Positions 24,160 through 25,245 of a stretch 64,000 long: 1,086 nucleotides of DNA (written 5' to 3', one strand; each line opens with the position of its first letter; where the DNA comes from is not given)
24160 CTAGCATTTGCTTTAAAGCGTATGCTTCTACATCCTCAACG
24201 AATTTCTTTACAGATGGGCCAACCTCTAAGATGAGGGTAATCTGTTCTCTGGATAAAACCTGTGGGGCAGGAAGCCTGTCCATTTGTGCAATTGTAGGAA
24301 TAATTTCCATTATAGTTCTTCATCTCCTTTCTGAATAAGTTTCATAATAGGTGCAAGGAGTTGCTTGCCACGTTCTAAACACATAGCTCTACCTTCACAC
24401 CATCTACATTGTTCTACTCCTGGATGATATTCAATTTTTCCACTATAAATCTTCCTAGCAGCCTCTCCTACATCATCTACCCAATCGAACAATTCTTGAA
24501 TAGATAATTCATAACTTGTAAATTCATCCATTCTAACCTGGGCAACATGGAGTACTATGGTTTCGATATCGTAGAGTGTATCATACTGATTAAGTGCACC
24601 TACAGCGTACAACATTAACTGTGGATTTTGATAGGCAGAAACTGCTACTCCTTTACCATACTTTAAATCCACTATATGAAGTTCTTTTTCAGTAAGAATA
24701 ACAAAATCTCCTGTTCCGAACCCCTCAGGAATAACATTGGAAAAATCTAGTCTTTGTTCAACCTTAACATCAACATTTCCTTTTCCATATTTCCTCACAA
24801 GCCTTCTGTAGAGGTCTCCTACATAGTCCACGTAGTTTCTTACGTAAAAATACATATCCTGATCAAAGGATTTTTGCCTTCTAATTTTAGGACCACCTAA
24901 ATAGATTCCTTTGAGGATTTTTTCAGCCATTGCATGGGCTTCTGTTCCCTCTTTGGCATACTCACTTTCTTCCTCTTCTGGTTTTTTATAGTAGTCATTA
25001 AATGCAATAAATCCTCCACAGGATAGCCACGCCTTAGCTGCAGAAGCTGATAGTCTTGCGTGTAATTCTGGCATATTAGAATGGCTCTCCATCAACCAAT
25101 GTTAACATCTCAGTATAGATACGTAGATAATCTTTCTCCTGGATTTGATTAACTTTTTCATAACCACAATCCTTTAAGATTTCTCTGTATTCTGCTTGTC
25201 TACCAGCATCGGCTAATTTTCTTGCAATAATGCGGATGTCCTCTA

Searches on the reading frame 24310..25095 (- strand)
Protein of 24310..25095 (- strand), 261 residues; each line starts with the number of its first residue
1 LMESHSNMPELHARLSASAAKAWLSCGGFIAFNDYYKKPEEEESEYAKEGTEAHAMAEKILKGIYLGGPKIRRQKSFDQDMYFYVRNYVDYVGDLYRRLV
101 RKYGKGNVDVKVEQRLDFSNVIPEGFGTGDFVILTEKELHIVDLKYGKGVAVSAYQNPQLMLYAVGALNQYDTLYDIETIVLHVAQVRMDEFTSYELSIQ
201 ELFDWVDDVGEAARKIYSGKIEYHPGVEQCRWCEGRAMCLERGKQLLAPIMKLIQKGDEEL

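Call 56: search_protein_families(library=phrogs, proteins=[window:24310-25095:-], max_evalue=0.00001)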
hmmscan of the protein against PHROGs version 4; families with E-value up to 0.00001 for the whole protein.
window:24310-25095:- (261 aa): 2 families
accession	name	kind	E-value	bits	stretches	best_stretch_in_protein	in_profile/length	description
phrog_69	-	DNA, RNA and nucleotide metabolism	2.5e-66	225.7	1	5-248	80-332/501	exonuclease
phrog_3953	-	DNA, RNA and nucleotide metabolism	7.3e-28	98.5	1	3-201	4-169/186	exonuclease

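Call 69: search_protein_families(library=padloc, proteins=[window:24310-25095:-], max_evalue=0.001)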
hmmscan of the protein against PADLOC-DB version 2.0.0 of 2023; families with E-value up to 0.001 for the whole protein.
window:24310-25095:- (261 aa): 3 families
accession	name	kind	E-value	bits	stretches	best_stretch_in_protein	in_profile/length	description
PDLC00059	DruK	-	1.2e-06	25.9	1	110-239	113-234/326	PD-(D/E)XK nuclease superfamily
PDLC01250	Cas4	-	5.1e-06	24.9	1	127-240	64-168/168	"CAS-I,CAS-II,CAS-III,CAS-IV,CAS-V,CAS-VI; acquisition_associated"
PDLC02083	Cas4_II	-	5.2e-06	25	1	97-242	49-186/186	-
